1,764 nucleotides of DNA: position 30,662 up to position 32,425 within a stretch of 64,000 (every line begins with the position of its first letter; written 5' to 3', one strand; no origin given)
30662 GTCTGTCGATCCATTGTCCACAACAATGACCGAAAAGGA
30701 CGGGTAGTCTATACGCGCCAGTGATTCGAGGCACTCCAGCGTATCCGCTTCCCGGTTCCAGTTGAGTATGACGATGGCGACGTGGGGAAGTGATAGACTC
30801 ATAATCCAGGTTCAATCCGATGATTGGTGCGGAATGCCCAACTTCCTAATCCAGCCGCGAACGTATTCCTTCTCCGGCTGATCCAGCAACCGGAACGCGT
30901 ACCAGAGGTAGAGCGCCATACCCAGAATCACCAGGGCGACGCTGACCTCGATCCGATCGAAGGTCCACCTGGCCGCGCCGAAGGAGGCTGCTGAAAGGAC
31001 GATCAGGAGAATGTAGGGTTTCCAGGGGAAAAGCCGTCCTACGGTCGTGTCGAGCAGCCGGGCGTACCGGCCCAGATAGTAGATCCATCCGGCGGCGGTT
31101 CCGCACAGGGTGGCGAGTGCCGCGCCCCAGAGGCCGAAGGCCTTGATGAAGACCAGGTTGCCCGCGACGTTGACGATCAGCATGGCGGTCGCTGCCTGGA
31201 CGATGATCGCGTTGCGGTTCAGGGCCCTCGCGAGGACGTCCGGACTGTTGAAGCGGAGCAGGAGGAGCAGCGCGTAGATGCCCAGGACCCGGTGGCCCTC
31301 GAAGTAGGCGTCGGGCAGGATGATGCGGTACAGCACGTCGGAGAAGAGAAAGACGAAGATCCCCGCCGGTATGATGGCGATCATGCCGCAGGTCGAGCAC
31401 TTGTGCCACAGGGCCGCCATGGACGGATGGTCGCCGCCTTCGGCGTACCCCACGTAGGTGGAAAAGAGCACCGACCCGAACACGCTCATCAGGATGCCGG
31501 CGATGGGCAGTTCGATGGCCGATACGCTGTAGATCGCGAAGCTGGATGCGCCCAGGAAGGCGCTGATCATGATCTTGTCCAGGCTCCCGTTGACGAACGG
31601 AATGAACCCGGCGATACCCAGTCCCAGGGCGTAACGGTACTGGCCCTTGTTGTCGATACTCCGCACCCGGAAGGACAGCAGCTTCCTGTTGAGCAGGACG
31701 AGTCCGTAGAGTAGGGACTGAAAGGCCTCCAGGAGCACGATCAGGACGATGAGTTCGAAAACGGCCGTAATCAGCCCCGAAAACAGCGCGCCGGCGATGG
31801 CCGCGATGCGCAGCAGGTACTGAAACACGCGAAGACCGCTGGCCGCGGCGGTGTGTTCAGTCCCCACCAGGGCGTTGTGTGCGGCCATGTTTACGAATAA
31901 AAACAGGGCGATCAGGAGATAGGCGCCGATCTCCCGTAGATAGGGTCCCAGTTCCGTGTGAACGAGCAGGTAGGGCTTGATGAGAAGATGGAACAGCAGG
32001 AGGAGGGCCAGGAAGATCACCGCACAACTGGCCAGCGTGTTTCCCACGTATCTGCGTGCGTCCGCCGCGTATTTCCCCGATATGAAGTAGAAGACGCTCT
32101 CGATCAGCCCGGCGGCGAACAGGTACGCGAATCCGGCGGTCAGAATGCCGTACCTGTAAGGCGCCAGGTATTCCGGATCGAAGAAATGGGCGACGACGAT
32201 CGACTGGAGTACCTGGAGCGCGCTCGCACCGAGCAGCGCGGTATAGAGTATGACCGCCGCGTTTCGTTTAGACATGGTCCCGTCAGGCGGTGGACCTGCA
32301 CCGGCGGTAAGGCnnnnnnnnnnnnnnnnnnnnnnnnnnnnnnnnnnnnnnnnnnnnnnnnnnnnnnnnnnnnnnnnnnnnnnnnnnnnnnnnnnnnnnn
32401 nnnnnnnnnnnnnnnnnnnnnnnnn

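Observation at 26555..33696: Lipid-linked glycosylation module: Dpm1-like GT2 + YfhO-like GT-C + GT2 + Wzx flippase + Tat-exported PLP enzyme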

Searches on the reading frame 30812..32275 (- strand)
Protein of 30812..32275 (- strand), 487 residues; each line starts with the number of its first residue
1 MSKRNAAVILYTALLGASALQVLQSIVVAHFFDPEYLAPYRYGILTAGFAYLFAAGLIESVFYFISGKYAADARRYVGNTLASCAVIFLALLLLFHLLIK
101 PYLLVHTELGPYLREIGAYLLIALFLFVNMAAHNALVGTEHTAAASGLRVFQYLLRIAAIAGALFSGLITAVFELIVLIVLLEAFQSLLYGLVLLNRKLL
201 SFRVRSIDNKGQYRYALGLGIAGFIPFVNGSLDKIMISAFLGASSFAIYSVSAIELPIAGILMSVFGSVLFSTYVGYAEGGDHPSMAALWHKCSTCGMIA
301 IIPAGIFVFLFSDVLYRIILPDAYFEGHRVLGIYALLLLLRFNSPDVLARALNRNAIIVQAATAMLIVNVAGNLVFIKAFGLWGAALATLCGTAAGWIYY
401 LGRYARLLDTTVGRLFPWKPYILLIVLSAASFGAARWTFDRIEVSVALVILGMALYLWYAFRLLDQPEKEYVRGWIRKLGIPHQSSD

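Call 4: search_protein_families(library=pfam, proteins=[window:30812-32275:-], max_evalue=0.01)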
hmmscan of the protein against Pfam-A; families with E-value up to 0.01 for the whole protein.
window:30812-32275:- (487 aa): 0 families

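Call 5: search_protein_families(library=ncbifam, proteins=[window:30812-32275:-], max_evalue=0.01)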
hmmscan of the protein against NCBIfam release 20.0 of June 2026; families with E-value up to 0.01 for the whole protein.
window:30812-32275:- (487 aa): 0 families

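Call 7: search_solved_structures(query=window:30812-32275:-, max_evalue=10)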
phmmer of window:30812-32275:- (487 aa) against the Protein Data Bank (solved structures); distinct sequences matched with E-value up to 10: 2.
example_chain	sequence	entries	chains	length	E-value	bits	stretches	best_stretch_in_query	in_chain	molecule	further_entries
7f20_A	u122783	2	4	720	0.35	13.5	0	96-167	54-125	L-lactate oxidase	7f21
7f22_A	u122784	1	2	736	0.36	13.5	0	96-167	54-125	L-lactate oxidase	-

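Call 20: find_homologous_proteins(query=window:30812-32275:-, max_evalue=0.001)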
Query window:30812-32275:- (487 aa): 30 proteins with E <= 0.001 among 8000 candidates.
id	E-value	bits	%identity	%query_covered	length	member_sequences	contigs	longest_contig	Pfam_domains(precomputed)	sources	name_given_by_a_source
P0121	1.7e-295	999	95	100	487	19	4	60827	-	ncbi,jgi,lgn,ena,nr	ncbi:MAG: oligosaccharide flippase family protein [Gemmatimonadetes bacterium]|nr:oligosaccharide fl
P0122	4.6e-263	892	86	98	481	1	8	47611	-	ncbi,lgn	-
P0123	1.7e-261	887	85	100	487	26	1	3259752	-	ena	-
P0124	4.8e-258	875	83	100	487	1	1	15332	-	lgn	-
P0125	5.7e-258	875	85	99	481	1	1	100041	-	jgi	-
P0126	4.2e-257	872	84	100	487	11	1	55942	-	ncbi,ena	-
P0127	5.7e-257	872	84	100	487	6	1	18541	-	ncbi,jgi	-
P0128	3.5e-256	869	84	99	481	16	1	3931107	-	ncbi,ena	-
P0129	9.9e-256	868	83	100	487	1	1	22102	-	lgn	-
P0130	9.4e-255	864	83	100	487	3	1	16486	-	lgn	-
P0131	1.9e-254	863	83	100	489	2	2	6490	-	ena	-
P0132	1.7e-253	860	82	100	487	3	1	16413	-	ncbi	-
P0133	2.7e-253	860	83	100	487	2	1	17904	-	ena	-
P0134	1.4e-252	857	82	100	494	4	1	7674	-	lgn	-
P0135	1.6e-252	857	83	99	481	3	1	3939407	-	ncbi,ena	-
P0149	2.3e-162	560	55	98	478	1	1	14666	-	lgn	-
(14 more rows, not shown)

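Call 30: search_protein_representatives(alignment_id=A2)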
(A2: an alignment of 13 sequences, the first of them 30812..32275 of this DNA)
Query: 13 sequences, 488 profile positions. Proteins with E-value up to 0.001 (for the whole library): 3202; up to 1e-10: 1347; up to 1e-30: 12. The best 150 are listed.
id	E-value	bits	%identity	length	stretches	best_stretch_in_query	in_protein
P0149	3.9e-239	811.1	-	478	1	1-478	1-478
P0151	1.6e-73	264.8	-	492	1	1-479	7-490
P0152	2.9e-40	155.2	-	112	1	1-96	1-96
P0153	3.8e-36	141.6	-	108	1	387-486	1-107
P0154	1.4e-35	139.7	-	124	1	1-83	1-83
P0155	2.1e-35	139.2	-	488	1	24-479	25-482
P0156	1.6e-31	126.4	-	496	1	20-458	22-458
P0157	1.6e-31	126.4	-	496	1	6-431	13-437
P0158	2.1e-31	126.0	-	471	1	10-432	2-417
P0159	2.6e-31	125.7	-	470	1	7-431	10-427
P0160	5.7e-31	124.5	-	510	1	2-447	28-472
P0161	6.8e-31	124.3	-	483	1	22-461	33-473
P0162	2.4e-30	122.5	-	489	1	9-460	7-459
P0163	3.1e-30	122.1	-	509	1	4-446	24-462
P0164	3.5e-30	121.9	-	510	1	6-467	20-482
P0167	2.1e-29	119.4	-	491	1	4-478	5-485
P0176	1.5e-28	116.5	-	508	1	5-477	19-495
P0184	2.5e-27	112.5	-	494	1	5-477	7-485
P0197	3.8e-26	108.6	-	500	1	7-483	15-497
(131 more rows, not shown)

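Call 31: search_protein_families(library=pfam, proteins=[P0151, P0155, P0156, P0157, P0160, P0162, P0167, P0176, P0184, P0197], max_evalue=0.001)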
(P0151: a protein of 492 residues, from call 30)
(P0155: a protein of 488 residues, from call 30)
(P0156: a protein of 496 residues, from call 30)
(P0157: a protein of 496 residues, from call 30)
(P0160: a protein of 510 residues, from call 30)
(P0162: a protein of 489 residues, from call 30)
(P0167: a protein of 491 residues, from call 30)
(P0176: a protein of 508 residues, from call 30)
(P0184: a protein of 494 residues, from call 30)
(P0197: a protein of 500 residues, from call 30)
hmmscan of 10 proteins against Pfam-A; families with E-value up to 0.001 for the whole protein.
P0151 (492 aa): 2 families
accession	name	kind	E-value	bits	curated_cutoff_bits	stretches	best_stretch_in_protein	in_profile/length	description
PF13440.11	Polysacc_synt_3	-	2.9e-18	66.6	23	1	34-332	2-292/293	Polysaccharide biosynthesis protein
PF01943.22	Polysacc_synt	-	8e-13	48.9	28.2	1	13-277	5-269/274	Polysaccharide biosynthesis protein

P0155 (488 aa): 3 families
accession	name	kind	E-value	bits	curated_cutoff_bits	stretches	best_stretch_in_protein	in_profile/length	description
PF13440.11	Polysacc_synt_3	-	4.1e-19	69.3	23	1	30-327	3-291/293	Polysaccharide biosynthesis protein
PF01943.22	Polysacc_synt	-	2.4e-15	57.2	28.2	1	6-249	3-244/274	Polysaccharide biosynthesis protein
PF03023.19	MurJ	-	1.8e-10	40.5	27.4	1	77-444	54-432/451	Lipid II flippase MurJ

P0156 (496 aa): 3 families
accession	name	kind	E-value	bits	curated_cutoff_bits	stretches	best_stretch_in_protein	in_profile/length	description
PF13440.11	Polysacc_synt_3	-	2.7e-23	83.1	23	1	29-328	1-291/293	Polysaccharide biosynthesis protein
PF01943.22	Polysacc_synt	-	9.7e-20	71.6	28.2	1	7-278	3-273/274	Polysaccharide biosynthesis protein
PF03023.19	MurJ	-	5.1e-10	39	27.4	1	67-404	37-400/451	Lipid II flippase MurJ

P0157 (496 aa): 3 families
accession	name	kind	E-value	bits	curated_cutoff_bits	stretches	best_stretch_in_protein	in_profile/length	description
PF13440.11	Polysacc_synt_3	-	2.6e-21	76.6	23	1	32-333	1-293/293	Polysaccharide biosynthesis protein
PF01943.22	Polysacc_synt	-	3.5e-13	50.1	28.2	1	11-279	4-271/274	Polysaccharide biosynthesis protein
PF03023.19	MurJ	-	2.8e-08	33.3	27.4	1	70-437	37-431/451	Lipid II flippase MurJ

P0160 (510 aa): 3 families
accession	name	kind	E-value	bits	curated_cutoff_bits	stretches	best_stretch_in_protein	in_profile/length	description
PF01943.22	Polysacc_synt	-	2.4e-16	60.4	28.2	1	32-302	4-273/274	Polysaccharide biosynthesis protein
PF13440.11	Polysacc_synt_3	-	7.2e-16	58.7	23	1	53-353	1-292/293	Polysaccharide biosynthesis protein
PF03023.19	MurJ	-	7.1e-05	22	27.4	1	204-443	164-413/451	Lipid II flippase MurJ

P0162 (489 aa): 2 families
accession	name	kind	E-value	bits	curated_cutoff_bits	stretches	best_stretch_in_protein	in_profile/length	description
PF13440.11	Polysacc_synt_3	-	1.8e-17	63.9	23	1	25-318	1-285/293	Polysaccharide biosynthesis protein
PF01943.22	Polysacc_synt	-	3e-17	63.4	28.2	1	6-275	6-274/274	Polysaccharide biosynthesis protein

P0167 (491 aa): 3 families
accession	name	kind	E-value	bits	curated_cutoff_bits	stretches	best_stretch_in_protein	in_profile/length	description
PF13440.11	Polysacc_synt_3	-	8.5e-21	74.9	23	1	28-329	1-292/293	Polysaccharide biosynthesis protein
PF01943.22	Polysacc_synt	-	9e-17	61.8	28.2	1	6-278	3-273/274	Polysaccharide biosynthesis protein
PF03023.19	MurJ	-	7.2e-11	41.8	27.4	1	74-443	52-437/451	Lipid II flippase MurJ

P0176 (508 aa): 3 families
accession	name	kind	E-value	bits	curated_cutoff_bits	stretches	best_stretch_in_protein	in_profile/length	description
PF13440.11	Polysacc_synt_3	-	2.4e-10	40.6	23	1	60-340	20-292/293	Polysaccharide biosynthesis protein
PF03023.19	MurJ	-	1.1e-07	31.2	27.4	1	164-461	131-445/451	Lipid II flippase MurJ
PF01943.22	Polysacc_synt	-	1.3e-07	31.8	28.2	1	22-288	6-272/274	Polysaccharide biosynthesis protein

P0184 (494 aa): 3 families
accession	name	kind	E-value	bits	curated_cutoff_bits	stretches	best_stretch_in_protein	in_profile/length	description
PF13440.11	Polysacc_synt_3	-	1.2e-26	94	23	1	29-329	1-291/293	Polysaccharide biosynthesis protein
PF01943.22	Polysacc_synt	-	4.2e-15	56.4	28.2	1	9-279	5-273/274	Polysaccharide biosynthesis protein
PF03023.19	MurJ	-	4.6e-10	39.1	27.4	1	137-450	126-442/451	Lipid II flippase MurJ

P0197 (500 aa): 3 families
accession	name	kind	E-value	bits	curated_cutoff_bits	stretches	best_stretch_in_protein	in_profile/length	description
PF13440.11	Polysacc_synt_3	-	3.7e-18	66.2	23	1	92-334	53-291/293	Polysaccharide biosynthesis protein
PF01943.22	Polysacc_synt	-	3.5e-15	56.6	28.2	1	11-259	1-247/274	Polysaccharide biosynthesis protein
PF03023.19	MurJ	-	6.7e-09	35.3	27.4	1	83-443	60-426/451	Lipid II flippase MurJ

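Call 47: predict_structure(alignment_id=A2)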
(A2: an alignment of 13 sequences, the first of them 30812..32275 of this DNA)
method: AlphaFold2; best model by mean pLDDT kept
length: 487 residues; sequences in the alignment: 13
mean_pLDDT: 65.0   pTM: 0.62
mean pLDDT of the five models: 65.0, 59.0, 52.0, 51.4, 44.9
residues with pLDDT >= 90: 0; 70-90: 207; 50-70: 210; < 50: 70
segments of 3 or more residues with pLDDT < 50: 49-73, 103-113, 215-220, 251-253, 267-269, 327-331, 341-347, 483-487
pLDDT, mean of each block of 10 residues (from residue 1): 54 60 71 69 52 40 40 54 63 60 48 53 64 62 67 77 82 75 79 76 55 49 52 61 59 52 52 56 70 73 74 70 59 52 48 61 75 79 70 77 78 78 84 82 82 85 79 73 43
secondary structure, 60 per line:
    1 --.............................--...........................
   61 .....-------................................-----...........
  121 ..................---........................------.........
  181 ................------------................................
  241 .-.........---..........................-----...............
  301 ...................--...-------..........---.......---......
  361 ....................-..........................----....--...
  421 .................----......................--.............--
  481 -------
elements in order: H3-31 H34-65 H73-104 H110-138 H142-165 H172-196 H209-241 H243-251 H255-280 H286-319 H332-341 H345-351 H355-380 H382-407 H412-415 H418-437 H442-463 H466-478

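Call 51: fold_search(model_id=the predicted structure, library=pdb)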
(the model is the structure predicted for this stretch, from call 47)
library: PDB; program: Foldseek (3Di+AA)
matches with E <= 10: 240; with E <= 0.001: 37
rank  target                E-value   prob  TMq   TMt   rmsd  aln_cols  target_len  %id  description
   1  6nc6_A                2.3e-09  1.00  0.71  0.74   5.4       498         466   15  Lipid II flippase MurJ, inward closed conformation (released 2019-04-17)
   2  6nc9                  3.0e-08  1.00  0.67  0.68   6.1       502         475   15  Lipid II flippase MurJ, outward-facing conformation (released 2019-04-17)
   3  5t77                  5.6e-08  1.00  0.62  0.64   6.7       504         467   15  Crystal structure of the MOP flippase MurJ (released 2016-12-28)
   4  7waw                  1.7e-07  1.00  0.69  0.68   6.0       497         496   15  MurJ inward closed form (released 2022-06-01)
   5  6nc8                  2.2e-07  1.00  0.70  0.73   5.4       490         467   15  Lipid II flippase MurJ, inward occluded conformation (released 2019-04-17)
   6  6nc6_B                2.3e-07  1.00  0.69  0.73   5.2       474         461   15  Lipid II flippase MurJ, inward closed conformation (released 2019-04-17)
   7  9nu5_A                5.6e-07  1.00  0.61  0.59   7.1       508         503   14  Structure of MurJ in complex with single gene lysis protein from phage PP7 (released 2026-02-11)
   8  6cc4                  8.9e-07  1.00  0.61  0.50   8.1       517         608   15  Structure of MurJ from Escherichia coli (released 2018-06-27)
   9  6nc7_A                9.7e-07  1.00  0.59  0.61   7.0       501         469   14  Lipid II flippase MurJ, inward open conformation (released 2019-04-17)
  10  9nu8_A                1.3e-06  1.00  0.59  0.57   7.3       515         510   16  Structure of MurJ in complex with single gene lysis protein from phage Changjiang3 (released 2026-02-11)
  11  7wag                  1.4e-06  1.00  0.70  0.66   5.8       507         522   15  Crystal structure of MurJ squeezed form (released 2022-06-01)
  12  7wax                  1.8e-06  1.00  0.71  0.68   5.9       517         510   15  MurJ inward occluded form (released 2022-06-01)
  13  9nu4_A                2.6e-06  1.00  0.63  0.53   6.8       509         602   15  Structure of MurJ in complex with single gene lysis protein from phage M (released 2026-02-11)
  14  6nc7_B                3.2e-06  1.00  0.60  0.62   6.7       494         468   15  Lipid II flippase MurJ, inward open conformation (released 2019-04-17)
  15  9ukv_A                6.0e-06  1.00  0.62  0.60   7.1       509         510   16  JM Complex - E. coli MurJ, Levivirus M lysis protein LysM (SglM) (released 2025-09-10)
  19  9g9n_A                3.9e-05  1.00  0.66  0.76   4.9       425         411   15  Lipid III flippase WzxE with NB10 and NB7 nanobodies in inward-facing conformation - crystal 1 (released 2025-01-22)
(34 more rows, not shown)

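Call 59: find_encoding_contigs(protein=P0149, flank=10000, max_places=2)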
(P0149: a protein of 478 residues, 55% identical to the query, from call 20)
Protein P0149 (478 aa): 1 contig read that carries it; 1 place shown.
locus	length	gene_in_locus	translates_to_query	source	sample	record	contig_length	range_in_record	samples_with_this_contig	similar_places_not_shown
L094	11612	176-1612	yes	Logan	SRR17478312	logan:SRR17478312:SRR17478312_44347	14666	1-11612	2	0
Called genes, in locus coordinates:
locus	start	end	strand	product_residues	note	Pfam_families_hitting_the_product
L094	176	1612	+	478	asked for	-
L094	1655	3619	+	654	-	PF13522:GATase_6, PF13537:GATase_7, PF00733:Asn_synthase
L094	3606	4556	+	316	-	PF13469:Sulfotransfer_3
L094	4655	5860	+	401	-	PF01041:DegT_DnrJ_EryC1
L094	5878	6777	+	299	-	PF13480:Acetyltransf_6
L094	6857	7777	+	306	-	PF00535:Glycos_transf_2, PF13641:Glyco_tranf_2_3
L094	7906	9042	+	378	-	PF13439:Glyco_transf_4, PF13579:Glyco_trans_4_4, PF20706:GT4-conflict, PF00534:Glycos_transf_1, PF13692:Glyco_trans_1_4, PF13524:Glyco_trans_1_2 (weak)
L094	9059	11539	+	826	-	PF09586:YfhO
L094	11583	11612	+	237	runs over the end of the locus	PF00535:Glycos_transf_2, PF13641:Glyco_tranf_2_3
